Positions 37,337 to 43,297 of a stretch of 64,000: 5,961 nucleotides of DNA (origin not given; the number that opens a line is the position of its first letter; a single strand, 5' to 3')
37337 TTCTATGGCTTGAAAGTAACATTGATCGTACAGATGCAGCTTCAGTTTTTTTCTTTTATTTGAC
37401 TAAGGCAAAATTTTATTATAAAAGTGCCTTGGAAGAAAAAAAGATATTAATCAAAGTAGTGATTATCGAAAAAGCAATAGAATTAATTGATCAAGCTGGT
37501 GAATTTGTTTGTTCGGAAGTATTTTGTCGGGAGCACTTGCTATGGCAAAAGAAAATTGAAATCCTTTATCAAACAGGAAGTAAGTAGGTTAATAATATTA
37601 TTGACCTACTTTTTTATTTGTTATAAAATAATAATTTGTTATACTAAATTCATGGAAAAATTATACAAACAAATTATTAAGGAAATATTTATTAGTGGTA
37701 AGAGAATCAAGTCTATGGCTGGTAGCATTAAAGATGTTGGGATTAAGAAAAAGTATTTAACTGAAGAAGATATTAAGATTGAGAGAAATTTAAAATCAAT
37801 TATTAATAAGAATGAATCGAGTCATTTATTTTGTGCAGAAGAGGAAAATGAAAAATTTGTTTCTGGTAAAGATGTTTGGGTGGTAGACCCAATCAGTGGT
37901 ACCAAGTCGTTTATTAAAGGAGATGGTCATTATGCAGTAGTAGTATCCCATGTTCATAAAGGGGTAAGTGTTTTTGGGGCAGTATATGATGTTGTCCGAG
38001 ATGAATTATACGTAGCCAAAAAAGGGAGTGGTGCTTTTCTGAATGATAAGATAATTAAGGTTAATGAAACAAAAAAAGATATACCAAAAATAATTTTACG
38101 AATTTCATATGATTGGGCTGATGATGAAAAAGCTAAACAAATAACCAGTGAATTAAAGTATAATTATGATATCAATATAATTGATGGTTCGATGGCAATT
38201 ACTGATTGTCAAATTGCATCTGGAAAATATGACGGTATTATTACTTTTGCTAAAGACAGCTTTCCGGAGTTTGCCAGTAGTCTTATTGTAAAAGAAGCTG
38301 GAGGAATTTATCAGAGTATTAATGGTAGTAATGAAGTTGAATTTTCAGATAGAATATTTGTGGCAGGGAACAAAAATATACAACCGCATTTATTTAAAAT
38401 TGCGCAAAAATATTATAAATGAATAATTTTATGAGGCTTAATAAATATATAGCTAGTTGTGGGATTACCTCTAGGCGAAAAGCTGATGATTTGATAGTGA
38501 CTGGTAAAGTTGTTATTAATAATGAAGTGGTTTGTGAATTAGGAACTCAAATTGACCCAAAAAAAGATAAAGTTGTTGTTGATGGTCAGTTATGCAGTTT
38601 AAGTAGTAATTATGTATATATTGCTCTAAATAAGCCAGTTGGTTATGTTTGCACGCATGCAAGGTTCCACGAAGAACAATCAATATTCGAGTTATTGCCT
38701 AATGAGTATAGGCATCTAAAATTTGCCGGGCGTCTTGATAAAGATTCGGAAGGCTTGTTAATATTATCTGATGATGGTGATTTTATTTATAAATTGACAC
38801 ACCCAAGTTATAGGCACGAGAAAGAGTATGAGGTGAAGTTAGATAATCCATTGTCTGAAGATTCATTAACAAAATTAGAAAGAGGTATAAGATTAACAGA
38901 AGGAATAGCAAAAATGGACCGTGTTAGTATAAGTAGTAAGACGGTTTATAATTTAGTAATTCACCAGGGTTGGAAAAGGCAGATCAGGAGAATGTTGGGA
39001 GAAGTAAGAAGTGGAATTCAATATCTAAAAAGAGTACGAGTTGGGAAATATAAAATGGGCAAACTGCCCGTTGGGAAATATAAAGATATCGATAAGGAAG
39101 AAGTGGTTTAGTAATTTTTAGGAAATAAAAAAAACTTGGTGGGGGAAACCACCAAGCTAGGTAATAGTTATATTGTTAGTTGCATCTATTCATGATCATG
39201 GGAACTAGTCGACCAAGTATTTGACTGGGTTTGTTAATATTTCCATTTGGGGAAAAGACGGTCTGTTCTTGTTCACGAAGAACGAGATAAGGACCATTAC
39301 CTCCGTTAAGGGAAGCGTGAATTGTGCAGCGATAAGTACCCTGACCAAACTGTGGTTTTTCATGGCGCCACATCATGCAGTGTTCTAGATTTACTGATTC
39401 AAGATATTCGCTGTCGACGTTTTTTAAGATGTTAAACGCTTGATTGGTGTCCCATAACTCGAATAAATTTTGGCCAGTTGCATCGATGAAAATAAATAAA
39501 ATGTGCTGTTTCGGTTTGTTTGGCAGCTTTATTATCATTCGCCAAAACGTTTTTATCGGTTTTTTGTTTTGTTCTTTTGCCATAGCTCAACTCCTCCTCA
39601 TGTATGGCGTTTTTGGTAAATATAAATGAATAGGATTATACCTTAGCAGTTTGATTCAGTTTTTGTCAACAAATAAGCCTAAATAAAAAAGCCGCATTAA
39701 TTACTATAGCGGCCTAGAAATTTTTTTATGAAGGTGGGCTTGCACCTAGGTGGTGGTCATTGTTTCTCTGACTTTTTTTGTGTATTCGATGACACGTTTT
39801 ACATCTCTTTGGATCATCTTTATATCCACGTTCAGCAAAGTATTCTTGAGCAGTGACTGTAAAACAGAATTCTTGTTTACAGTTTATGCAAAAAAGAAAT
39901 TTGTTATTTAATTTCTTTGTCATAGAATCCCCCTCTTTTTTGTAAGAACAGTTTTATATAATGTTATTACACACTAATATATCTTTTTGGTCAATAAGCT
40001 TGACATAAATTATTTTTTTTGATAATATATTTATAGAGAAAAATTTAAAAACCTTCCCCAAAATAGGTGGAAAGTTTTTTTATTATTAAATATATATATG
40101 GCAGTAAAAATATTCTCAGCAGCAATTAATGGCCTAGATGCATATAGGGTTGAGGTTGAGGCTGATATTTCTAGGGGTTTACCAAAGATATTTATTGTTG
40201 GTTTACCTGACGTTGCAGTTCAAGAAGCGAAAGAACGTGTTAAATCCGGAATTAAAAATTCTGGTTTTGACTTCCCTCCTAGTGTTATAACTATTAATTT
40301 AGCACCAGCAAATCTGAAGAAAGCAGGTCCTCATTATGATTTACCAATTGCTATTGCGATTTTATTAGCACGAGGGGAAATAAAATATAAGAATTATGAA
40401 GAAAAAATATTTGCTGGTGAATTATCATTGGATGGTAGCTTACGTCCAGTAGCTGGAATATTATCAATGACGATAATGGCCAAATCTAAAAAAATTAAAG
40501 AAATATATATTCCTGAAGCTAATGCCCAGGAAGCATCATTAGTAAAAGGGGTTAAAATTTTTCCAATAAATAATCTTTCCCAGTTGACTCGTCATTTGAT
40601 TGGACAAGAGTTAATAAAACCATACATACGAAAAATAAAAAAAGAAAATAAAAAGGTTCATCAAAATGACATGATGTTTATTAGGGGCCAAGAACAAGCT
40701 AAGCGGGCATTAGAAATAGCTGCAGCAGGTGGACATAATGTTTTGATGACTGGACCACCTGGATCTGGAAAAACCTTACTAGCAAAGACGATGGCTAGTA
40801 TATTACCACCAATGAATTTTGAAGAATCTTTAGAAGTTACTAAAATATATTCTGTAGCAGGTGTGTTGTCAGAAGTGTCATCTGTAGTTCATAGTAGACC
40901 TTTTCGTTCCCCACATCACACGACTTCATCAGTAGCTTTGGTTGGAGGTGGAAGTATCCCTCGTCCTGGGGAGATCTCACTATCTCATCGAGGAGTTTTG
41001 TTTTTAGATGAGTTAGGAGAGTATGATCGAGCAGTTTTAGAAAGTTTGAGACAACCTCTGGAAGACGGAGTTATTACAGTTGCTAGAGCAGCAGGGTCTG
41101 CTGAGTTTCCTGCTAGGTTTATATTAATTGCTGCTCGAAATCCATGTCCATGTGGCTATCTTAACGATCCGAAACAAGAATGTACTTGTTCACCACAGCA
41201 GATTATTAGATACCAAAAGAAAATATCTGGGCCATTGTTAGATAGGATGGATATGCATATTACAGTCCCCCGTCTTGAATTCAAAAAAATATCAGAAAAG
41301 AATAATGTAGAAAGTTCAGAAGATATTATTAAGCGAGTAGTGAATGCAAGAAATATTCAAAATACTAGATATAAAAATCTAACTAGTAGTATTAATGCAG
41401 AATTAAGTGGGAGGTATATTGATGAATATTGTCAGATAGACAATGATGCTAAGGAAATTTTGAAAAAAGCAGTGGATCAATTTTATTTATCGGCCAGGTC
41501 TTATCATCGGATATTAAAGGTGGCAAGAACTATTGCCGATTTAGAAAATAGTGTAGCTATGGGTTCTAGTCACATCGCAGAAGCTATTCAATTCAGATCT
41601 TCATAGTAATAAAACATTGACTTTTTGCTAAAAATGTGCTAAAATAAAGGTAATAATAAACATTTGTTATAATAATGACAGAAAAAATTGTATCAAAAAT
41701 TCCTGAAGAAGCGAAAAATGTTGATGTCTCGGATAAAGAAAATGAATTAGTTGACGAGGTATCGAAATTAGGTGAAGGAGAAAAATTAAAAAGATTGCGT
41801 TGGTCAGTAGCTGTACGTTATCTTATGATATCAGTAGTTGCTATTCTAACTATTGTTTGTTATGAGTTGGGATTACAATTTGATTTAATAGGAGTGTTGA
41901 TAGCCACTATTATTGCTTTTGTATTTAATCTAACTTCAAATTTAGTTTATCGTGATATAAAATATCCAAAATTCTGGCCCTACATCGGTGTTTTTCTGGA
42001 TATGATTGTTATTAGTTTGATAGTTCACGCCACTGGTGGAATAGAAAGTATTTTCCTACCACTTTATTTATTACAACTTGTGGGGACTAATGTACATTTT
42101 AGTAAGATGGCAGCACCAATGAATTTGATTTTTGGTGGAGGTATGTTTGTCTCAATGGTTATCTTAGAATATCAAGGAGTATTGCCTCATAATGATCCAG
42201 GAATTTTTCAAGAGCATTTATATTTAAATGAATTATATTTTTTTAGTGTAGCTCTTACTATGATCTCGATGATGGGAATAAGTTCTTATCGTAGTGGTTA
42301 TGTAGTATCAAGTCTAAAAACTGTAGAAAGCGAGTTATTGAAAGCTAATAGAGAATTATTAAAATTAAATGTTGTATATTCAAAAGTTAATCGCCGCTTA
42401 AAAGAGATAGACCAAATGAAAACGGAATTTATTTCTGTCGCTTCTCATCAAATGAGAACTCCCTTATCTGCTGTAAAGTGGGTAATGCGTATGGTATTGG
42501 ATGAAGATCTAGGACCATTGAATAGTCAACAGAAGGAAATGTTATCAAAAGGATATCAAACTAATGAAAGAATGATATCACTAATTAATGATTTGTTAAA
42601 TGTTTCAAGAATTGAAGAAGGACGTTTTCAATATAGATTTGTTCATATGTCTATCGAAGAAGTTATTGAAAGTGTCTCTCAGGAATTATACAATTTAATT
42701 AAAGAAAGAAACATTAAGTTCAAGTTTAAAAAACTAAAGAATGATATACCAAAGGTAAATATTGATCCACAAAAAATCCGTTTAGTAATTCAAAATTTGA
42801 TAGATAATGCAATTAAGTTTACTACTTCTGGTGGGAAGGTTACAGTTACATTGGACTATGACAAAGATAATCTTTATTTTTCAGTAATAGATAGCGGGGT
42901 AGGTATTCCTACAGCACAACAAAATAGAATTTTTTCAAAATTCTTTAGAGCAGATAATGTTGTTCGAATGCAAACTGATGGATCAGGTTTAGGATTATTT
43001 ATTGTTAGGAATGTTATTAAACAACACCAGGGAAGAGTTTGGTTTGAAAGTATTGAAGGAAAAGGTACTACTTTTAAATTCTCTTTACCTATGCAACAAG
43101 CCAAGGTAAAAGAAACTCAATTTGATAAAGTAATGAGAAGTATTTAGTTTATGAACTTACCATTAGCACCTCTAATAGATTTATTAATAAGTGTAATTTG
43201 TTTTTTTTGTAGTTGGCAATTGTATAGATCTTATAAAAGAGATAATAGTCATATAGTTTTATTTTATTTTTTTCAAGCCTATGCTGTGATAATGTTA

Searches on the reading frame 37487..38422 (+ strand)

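Call 33: search_protein_families(library=pfam, proteins=[window:37487-38422:+], max_evalue=0.001)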
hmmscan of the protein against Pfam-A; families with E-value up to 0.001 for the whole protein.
window:37487-38422:+ (311 aa): 1 family
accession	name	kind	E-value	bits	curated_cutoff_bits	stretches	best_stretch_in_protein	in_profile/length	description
PF00459.30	Inositol_P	-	6.6e-35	121.3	27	1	60-308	6-268/271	Inositol monophosphatase family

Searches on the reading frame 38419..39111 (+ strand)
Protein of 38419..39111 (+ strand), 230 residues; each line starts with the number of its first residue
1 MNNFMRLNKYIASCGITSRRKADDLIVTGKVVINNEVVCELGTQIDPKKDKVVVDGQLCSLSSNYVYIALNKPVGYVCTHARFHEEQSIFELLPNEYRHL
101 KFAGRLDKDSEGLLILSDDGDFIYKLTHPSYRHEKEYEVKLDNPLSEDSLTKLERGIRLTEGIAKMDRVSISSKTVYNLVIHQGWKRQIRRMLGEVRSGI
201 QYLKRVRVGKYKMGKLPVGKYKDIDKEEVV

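Call 33: search_protein_families(library=pfam, proteins=[window:38419-39111:+], max_evalue=0.001)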
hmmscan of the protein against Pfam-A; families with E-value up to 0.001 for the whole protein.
window:38419-39111:+ (230 aa): 2 families
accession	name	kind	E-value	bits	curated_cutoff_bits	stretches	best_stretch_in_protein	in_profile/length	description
PF00849.27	PseudoU_synth_2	-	7.4e-20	72.2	26.8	1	67-193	2-150/152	RNA pseudouridylate synthase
PF01479.30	S4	-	1.2e-05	25.4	22.8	1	5-47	1-44/48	S4 domain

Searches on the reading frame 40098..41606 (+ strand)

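Call 33: search_protein_families(library=pfam, proteins=[window:40098-41606:+], max_evalue=0.001)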
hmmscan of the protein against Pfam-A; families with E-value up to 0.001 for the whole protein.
window:40098-41606:+ (502 aa): 11 families
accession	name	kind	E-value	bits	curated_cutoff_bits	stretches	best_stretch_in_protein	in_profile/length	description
PF01078.27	Mg_chelatase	-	1.2e-94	316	20.3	1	191-397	1-206/207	Magnesium chelatase, subunit ChlI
PF13541.12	ChlI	-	9.7e-45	151.8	27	1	20-142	1-121/121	Subunit ChlI of Mg-chelatase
PF13335.12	Mg_chelatase_C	-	1.2e-31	109.5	26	1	405-500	2-94/94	Magnesium chelatase, subunit ChlI C-terminal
PF00493.29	MCM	-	1.6e-10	40.9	23.3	1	167-390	13-204/224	MCM P-loop domain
PF07728.20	AAA_5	-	3.8e-09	37.1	22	1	214-353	1-126/139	AAA domain (dynein-related subfamily)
PF05496.18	RuvB_N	-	1.2e-06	28.8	27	0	198-236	12-57/159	Holliday junction DNA helicase RuvB P-loop domain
PF00158.32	Sigma54_activat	-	1.9e-06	28.1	20.2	1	200-347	10-141/168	Sigma-54 interaction domain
PF05362.19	Lon_C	-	8.8e-06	25.9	21.1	1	42-147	71-177/205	Lon protease (S16) C-terminal proteolytic domain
PF20030.5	bpMoxR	-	7.9e-05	22.3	27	0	197-242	16-61/205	MoxR domain in the MoxR-vWA-beta-propeller ternary systems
PF00004.35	AAA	-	0.00013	22.9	21.2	0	215-237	1-23/131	ATPase family associated with various cellular activities (AAA)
PF13191.12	AAA_16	-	0.00026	22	32.6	0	200-235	11-47/167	AAA ATPase domain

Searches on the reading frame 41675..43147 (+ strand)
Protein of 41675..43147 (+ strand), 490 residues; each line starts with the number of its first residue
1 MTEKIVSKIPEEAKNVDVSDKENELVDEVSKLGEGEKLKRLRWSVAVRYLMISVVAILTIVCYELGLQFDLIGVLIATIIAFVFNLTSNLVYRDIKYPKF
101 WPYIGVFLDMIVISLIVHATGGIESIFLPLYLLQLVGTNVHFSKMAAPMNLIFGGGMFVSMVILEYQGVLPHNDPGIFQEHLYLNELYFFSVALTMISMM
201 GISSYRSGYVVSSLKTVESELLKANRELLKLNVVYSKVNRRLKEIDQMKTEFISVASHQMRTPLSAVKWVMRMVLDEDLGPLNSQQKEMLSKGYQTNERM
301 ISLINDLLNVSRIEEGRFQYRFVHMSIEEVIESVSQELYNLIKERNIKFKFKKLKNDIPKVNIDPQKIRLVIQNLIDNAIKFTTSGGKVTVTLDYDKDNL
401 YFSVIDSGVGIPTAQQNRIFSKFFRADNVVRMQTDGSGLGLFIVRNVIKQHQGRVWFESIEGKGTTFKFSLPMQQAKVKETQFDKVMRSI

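Call 33: search_protein_families(library=pfam, proteins=[window:41675-43147:+], max_evalue=0.001)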
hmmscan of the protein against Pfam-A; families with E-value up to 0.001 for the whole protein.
window:41675-43147:+ (490 aa): 3 families
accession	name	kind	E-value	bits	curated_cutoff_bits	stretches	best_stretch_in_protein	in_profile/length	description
PF02518.31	HATPase_c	-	1.4e-31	109.6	26.4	1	364-474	2-110/111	Histidine kinase-, DNA gyrase B-, and HSP90-like ATPase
PF00512.31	HisKA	-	2e-15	57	26.9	1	248-316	1-66/66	His Kinase A (phospho-acceptor) domain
PF13581.12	HATPase_c_2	-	0.0002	21.8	27.4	1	366-451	30-112/127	Histidine kinase-like ATPase domain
